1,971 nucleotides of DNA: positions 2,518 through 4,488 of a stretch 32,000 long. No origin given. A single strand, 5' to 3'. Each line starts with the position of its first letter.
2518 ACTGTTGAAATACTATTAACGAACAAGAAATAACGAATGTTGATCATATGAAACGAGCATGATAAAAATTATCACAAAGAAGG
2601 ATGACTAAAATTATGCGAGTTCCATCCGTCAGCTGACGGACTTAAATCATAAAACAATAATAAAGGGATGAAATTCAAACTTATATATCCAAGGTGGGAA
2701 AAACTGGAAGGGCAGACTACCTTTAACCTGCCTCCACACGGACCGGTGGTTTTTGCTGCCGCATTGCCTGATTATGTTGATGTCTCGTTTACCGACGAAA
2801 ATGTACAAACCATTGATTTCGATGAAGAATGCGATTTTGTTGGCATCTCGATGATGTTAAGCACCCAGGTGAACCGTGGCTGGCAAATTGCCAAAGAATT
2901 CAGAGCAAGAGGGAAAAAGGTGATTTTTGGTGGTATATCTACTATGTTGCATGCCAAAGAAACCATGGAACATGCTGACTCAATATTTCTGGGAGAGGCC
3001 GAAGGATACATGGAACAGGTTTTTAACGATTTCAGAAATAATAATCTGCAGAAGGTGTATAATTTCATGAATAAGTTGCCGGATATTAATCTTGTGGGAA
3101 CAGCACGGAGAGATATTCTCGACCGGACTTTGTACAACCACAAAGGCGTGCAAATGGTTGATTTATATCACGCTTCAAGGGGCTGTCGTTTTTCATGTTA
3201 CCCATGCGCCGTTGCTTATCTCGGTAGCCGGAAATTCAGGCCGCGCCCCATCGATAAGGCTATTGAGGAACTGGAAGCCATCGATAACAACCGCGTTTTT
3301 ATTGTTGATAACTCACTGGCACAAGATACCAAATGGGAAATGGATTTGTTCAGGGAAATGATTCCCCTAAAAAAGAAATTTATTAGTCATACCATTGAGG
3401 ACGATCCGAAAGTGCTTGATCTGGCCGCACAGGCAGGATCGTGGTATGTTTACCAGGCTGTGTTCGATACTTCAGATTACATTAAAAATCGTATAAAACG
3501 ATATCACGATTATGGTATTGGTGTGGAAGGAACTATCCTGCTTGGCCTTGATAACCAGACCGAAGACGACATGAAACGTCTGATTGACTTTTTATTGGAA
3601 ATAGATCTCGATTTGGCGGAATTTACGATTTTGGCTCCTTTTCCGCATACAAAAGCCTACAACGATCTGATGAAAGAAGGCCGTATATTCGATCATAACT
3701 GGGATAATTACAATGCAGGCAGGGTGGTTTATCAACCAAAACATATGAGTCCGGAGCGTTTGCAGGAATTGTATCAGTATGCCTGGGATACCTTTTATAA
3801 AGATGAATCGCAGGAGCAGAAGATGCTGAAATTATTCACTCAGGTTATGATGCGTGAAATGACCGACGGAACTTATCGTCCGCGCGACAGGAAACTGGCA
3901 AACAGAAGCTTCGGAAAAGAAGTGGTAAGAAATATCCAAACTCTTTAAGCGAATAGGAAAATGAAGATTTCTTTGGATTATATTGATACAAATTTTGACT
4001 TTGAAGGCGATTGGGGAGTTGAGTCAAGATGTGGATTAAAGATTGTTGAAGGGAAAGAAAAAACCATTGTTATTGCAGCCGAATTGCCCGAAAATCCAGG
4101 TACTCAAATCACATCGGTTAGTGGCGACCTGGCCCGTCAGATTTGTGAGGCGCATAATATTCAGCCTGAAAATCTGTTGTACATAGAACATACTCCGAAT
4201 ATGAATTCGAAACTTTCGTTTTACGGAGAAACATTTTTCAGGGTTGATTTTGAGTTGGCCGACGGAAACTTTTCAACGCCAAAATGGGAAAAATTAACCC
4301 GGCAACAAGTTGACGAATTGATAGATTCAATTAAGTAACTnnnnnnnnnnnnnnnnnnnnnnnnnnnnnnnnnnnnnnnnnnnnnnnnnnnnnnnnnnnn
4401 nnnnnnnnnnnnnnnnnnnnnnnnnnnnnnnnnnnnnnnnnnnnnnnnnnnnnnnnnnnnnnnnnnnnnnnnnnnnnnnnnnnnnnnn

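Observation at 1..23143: Two-arm flexirubin/aryl-polyene-type locus with a non-canonical accessory gene set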

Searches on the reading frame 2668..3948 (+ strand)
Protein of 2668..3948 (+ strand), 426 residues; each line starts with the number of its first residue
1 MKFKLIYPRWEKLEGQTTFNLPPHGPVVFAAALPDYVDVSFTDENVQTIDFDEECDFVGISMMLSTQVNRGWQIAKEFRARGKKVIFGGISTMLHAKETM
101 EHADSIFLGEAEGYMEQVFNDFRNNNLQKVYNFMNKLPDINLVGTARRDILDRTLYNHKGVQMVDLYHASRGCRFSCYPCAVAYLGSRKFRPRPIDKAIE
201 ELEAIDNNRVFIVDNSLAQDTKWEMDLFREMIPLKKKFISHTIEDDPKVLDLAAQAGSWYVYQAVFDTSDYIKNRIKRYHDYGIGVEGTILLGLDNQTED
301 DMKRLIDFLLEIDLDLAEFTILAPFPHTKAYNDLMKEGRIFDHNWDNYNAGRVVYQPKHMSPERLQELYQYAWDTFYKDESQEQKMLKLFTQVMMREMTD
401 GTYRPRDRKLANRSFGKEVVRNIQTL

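Call 5: search_protein_families(library=pfam, proteins=[window:2668-3948:+], max_evalue=0.01)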
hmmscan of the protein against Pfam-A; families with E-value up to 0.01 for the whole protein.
window:2668-3948:+ (426 aa): 4 families
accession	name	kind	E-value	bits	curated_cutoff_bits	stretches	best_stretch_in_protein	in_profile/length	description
PF04055.27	Radical_SAM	-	3.2e-07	31.1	29.5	1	170-309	4-166/166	Radical SAM superfamily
PF02310.24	B12-binding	-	6.2e-07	29.7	32.1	1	20-118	11-120/121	B12 binding domain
PF19864.5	Radical_SAM_N2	-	0.0038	17.1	29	1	49-127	55-130/151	Radical SAM proteins, N-terminal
PF13282.11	DUF4070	-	0.0073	16.8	22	0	328-396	1-68/144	Domain of unknown function (DUF4070)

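Call 9: search_protein_families(library=ncbifam, proteins=[window:2668-3948:+], max_evalue=0.001)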
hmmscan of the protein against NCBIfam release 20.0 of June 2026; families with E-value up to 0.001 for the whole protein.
window:2668-3948:+ (426 aa): 10 families
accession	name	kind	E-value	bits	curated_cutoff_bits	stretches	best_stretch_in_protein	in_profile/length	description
TIGR04013.1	B12_SAM_MJ_1487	hypoth_equivalog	6.6e-15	54.8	251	1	40-218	29-209/382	TIGR04013 family B12-binding domain/radical SAM domain-containing protein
TIGR03471.1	HpnJ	equivalog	4.4e-12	45.6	577.6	1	270-377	323-433/472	hopanoid biosynthesis associated radical SAM protein HpnJ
TIGR02026.1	BchE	equivalog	4.9e-10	38.9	481.35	1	274-371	327-422/497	magnesium-protoporphyrin IX monomethyl ester anaerobic oxidative cyclase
TIGR04072.2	rSAM_ladder_B12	equivalog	1.4e-09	37.2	360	1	73-232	88-252/443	lipid biosynthesis B12-binding/radical SAM protein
NF038361.1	rSAM_Sden_1168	equivalog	4.1e-08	32.2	575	1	159-238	278-359/560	Sden_1168 family B12-binding radical SAM P-methyltransferase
TIGR04014.1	B12_SAM_MJ_0865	equivalog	2.4e-07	29.9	360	0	73-207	59-203/434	methyl-coenzyme M reductase glutamine C-methyltransferase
TIGR04367.1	HpnR_B12_rSAM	equivalog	3e-07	29.3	650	1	55-227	61-249/490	hopanoid C-3 methylase HpnR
NF040542.1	rSAM_RCCLKC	equivalog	2.7e-05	23.5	450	1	36-135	28-132/423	arsinothricin biosynthesis radical SAM protein ArsL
NF033070.1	rSAM_AprD4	equivalog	5.8e-05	22.2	500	0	289-367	343-422/456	AprD4 family radical SAM diol-dehydratase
NF040546.1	rSAM_CUAEP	equivalog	0.00052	18.8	500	0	34-197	30-204/468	CUAEP/CCAEP-tail radical SAM (seleno)protein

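Call 44: find_homologous_proteins(query=window:2668-3948:+)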
Query window:2668-3948:+ (426 aa): 6236 proteins with E <= 0.001 among 8000 candidates; the best 120 are listed.
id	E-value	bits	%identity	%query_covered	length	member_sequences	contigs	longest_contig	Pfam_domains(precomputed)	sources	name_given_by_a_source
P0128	5.2e-294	992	100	100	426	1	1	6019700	PF04055.28,PF02310.25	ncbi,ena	-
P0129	4.1e-284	960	95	100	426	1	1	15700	PF04055.28,PF02310.25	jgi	-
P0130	4.4e-284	960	97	99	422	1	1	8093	PF04055.28,PF02310.25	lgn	-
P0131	2.4e-274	928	92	99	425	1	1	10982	PF04055.28,PF02310.25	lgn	-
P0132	5.8e-274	926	91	100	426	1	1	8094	PF04055.28,PF02310.25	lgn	-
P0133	9.3e-274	926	92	100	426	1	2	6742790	PF04055.28,PF02310.25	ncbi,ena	-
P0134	3.6e-267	904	90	99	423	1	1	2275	PF04055.28,PF02310.25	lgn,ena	-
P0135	1.6e-266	902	89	99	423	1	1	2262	PF04055.28,PF02310.25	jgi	-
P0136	5.2e-266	900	89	99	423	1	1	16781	PF04055.28,PF02310.25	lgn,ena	-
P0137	4.2e-263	891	88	99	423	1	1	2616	PF04055.28,PF02310.25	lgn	-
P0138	3.6e-262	887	88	99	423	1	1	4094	PF04055.28,PF02310.25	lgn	-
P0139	3.3e-260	881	87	99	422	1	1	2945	PF04055.28,PF02310.25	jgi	-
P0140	1.8e-259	879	87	99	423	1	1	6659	PF04055.28,PF02310.25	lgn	-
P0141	6.5e-243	824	82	99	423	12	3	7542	PF02310.25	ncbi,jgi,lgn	-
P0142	7.3e-243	824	81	99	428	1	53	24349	PF04055.28,PF02310.25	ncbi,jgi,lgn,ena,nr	ncbi:MAG TPA: B12-binding domain-containing radical SAM protein [Bacteroidales bacterium]|jgi:radica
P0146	1.9e-242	822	81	99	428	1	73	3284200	PF04055.28,PF02310.25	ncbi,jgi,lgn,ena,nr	ncbi:MAG TPA: radical SAM protein [Bacteroidales bacterium]|jgi:radical SAM superfamily enzyme YgiQ 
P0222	1.5e-238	810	79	99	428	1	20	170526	PF02310.25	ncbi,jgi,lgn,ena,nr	ncbi:MAG: radical SAM protein [Lentimicrobiaceae bacterium]|nr:radical SAM protein [Lentimicrobiacea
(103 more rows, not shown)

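Call 45: find_encoding_contigs(protein=P0146, flank=10000, max_places=2)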
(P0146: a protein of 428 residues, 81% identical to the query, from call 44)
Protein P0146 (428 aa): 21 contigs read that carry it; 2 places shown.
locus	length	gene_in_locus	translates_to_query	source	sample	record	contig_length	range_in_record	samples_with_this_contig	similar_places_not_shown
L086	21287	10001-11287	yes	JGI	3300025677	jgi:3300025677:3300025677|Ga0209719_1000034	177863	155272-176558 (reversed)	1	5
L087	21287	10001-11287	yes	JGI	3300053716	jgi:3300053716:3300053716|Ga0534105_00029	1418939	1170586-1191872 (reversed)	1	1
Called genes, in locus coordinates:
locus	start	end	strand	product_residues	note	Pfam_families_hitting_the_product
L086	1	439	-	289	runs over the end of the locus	-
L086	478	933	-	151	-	-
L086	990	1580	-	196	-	-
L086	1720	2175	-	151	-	-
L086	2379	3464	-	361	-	PF21212:Dimerisation2-like_dom, PF00891:Methyltransf_2, PF13489:Methyltransf_23 (weak), PF08242:Methyltransf_12 (weak), PF13649:Methyltransf_25 (faint)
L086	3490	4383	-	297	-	PF03279:Lip_A_acyltrans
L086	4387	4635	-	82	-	PF00550:PP-binding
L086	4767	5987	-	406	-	PF00109:ketoacyl-synt, PF02801:Ketoacyl-synt_C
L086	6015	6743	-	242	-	PF00106:adh_short, PF08659:KR, PF13561:adh_short_C2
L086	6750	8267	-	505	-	PF00221:Lyase_aromatic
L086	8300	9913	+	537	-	PF07992:Pyr_redox_2 (faint), PF00070:Pyr_redox (faint), PF01266:DAO (weak), PF01593:Amino_oxidase, PF03486:HI0933_like (faint), PF12831:FAD_oxidored (faint), PF13450:NAD_binding_8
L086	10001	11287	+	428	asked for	PF02310:B12-binding (weak), PF04055:Radical_SAM (faint)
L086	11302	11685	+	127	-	-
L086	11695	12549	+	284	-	PF20434:BD-FAE, PF00326:Peptidase_S9 (faint), PF07859:Abhydrolase_3 (weak), PF01738:DLH (faint)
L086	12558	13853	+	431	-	PF00501:AMP-binding, PF14535:AMP-binding_C_2 (weak)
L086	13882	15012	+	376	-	-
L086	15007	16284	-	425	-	PF02844:GARS_N, PF02786:CPSase_L_D2 (faint), PF01071:GARS_A, PF02655:ATP-grasp_3 (weak), PF02843:GARS_C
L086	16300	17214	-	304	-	-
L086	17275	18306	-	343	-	PF13593:SBF_like, PF01758:SBF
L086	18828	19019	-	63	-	-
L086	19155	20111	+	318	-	-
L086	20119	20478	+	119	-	-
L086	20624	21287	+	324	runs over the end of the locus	-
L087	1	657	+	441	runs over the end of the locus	PF05598:DUF772, PF01609:DDE_Tnp_1, PF13751:DDE_Tnp_1_6 (weak)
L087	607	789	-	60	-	-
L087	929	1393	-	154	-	-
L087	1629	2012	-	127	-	-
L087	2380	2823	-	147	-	PF00891:Methyltransf_2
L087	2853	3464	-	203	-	PF21212:Dimerisation2-like_dom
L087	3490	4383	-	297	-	PF03279:Lip_A_acyltrans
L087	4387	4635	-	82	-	PF00550:PP-binding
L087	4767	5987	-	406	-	PF00109:ketoacyl-synt, PF02801:Ketoacyl-synt_C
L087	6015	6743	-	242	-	PF00106:adh_short, PF08659:KR, PF13561:adh_short_C2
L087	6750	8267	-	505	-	PF00221:Lyase_aromatic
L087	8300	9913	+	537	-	PF07992:Pyr_redox_2 (faint), PF00070:Pyr_redox (faint), PF01266:DAO (weak), PF01593:Amino_oxidase, PF03486:HI0933_like (faint), PF12831:FAD_oxidored (faint), PF13450:NAD_binding_8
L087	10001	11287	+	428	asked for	PF02310:B12-binding (weak), PF04055:Radical_SAM (faint)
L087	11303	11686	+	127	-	-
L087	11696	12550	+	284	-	PF20434:BD-FAE, PF00326:Peptidase_S9 (faint), PF07859:Abhydrolase_3 (weak), PF01738:DLH (faint)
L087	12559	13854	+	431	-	PF00501:AMP-binding, PF14535:AMP-binding_C_2 (weak)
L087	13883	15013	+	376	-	-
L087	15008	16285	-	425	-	PF02786:CPSase_L_D2 (faint), PF02844:GARS_N, PF01071:GARS_A, PF02655:ATP-grasp_3 (weak), PF02843:GARS_C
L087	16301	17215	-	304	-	-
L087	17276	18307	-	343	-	PF13593:SBF_like, PF01758:SBF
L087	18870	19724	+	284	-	-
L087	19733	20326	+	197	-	-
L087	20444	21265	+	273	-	-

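Call 46: find_encoding_contigs(protein=P0222, flank=10000, max_places=2)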
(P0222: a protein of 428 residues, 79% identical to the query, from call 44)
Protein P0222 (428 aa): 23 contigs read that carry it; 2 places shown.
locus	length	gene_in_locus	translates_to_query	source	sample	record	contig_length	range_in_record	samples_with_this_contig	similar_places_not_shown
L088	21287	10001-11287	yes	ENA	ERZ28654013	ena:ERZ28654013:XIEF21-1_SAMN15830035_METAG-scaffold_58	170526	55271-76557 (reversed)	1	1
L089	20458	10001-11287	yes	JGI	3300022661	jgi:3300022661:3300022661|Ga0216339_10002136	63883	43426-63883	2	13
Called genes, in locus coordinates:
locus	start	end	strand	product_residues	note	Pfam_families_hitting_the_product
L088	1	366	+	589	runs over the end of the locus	PF00501:AMP-binding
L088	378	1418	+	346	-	PF14399:BtrH_N, PF16169:DUF4872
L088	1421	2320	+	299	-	PF03279:Lip_A_acyltrans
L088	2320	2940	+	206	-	-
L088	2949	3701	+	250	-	PF00005:ABC_tran, PF13304:AAA_21 (weak)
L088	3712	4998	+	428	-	PF12679:ABC2_membrane_2, PF12698:ABC2_membrane_3, PF01061:ABC2_membrane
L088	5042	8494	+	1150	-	PF03176:MMPL, PF01553:Acyltransferase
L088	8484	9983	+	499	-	PF00070:Pyr_redox (faint), PF00890:FAD_binding_2, PF01266:DAO, PF01494:FAD_binding_3 (faint), PF01593:Amino_oxidase, PF01946:Thi4, PF03486:HI0933_like (faint), PF13450:NAD_binding_8, +2 more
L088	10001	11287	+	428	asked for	PF02310:B12-binding (weak)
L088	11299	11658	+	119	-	-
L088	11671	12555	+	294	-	PF01738:DLH (faint), PF20434:BD-FAE, PF07859:Abhydrolase_3 (weak), PF00326:Peptidase_S9 (faint)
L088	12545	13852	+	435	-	PF00501:AMP-binding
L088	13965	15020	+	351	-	PF00144:Beta-lactamase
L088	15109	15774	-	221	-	PF02463:SMC_N (faint), PF00005:ABC_tran, PF13175:AAA_15 (faint), PF13304:AAA_21 (weak)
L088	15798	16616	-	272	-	PF04536:TPM_phosphatase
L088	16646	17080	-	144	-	PF04536:TPM_phosphatase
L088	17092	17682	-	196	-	PF04011:LemA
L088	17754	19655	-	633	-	PF02518:HATPase_c, PF13589:HATPase_c_3, PF00183:HSP90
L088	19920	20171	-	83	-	-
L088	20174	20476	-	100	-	PF13711:DUF4160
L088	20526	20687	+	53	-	-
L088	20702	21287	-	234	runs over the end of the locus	PF13568:OMP_b-brl_2 (weak)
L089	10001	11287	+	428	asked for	PF02310:B12-binding (weak)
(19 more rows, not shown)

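Call 49: search_solved_structures(query=window:2668-3948:+, max_evalue=0.01)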
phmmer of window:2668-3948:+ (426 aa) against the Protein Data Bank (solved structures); distinct sequences matched with E-value up to 0.01: 1.
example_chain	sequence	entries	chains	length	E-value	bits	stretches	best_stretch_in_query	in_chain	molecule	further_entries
6fd2_B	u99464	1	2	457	0.00052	22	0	283-342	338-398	Putative apramycin biosynthetic oxidoreductase 4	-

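Call 69: find_encoding_contigs(protein=P0129, flank=10000, max_places=2)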
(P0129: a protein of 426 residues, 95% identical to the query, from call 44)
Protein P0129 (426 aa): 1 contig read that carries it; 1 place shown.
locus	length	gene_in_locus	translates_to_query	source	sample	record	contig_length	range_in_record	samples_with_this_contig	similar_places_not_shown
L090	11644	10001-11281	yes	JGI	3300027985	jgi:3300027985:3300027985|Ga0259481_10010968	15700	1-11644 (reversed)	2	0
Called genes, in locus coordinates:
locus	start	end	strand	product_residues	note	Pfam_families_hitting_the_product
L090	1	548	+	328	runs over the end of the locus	PF05990:DUF900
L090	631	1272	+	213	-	PF03548:LolA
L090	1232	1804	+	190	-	-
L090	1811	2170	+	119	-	PF07977:FabA (weak), PF22818:ApeI-like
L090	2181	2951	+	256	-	PF00535:Glycos_transf_2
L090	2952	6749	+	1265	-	PF03176:MMPL, PF01553:Acyltransferase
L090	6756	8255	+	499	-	PF00890:FAD_binding_2 (weak), PF01266:DAO (weak), PF01494:FAD_binding_3 (faint), PF01593:Amino_oxidase, PF01946:Thi4 (weak), PF03486:HI0933_like (faint), PF13450:NAD_binding_8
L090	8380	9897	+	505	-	PF00070:Pyr_redox (faint), PF00890:FAD_binding_2 (weak), PF01266:DAO (faint), PF01593:Amino_oxidase, PF01946:Thi4 (weak), PF03486:HI0933_like (faint), PF07992:Pyr_redox_2 (faint), PF13450:NAD_binding_8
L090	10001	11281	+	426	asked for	PF02310:B12-binding (weak), PF04055:Radical_SAM (faint)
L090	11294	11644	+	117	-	?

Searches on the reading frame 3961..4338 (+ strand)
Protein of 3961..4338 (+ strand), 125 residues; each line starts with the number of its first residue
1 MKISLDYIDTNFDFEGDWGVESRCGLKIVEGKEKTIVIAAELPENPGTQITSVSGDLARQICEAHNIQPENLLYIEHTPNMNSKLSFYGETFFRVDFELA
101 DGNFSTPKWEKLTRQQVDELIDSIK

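Call 4: search_protein_families(library=pfam, proteins=[window:3961-4338:+], max_evalue=0.01)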
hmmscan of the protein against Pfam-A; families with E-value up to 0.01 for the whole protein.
window:3961-4338:+ (125 aa): 0 families

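Call 7: search_protein_families(library=ncbifam, proteins=[window:3961-4338:+], max_evalue=0.001)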
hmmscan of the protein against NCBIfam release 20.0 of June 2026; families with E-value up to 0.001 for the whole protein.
window:3961-4338:+ (125 aa): 0 families

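Call 76: search_protein_families(library=pfam, proteins=[window:3961-4338:+], max_evalue=1)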
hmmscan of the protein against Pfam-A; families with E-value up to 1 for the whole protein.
window:3961-4338:+ (125 aa): 0 families

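Call 77: predict_structure(protein=window:3961-4338:+)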
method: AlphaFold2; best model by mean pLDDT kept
length: 125 residues; sequences in the alignment: 1
mean_pLDDT: 43.4   pTM: 0.37
mean pLDDT of the five models: 43.4, 40.7, 37.6, 35.9, 35.4
residues with pLDDT >= 90: 0; 70-90: 0; 50-70: 37; < 50: 88
segments of 3 or more residues with pLDDT < 50: 1-26, 30-35, 40-56, 76-91, 95-109, 122-125
pLDDT, mean of each block of 10 residues (from residue 1): 29 34 44 49 43 47 54 45 28 46 44 57 45
secondary structure, 60 per line:
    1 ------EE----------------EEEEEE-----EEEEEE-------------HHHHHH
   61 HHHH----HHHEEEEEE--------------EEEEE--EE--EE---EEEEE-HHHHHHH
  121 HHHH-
elements in order: E25-30 E36-41 H55-64 E72-77 E92-96 E108-112 H114-124
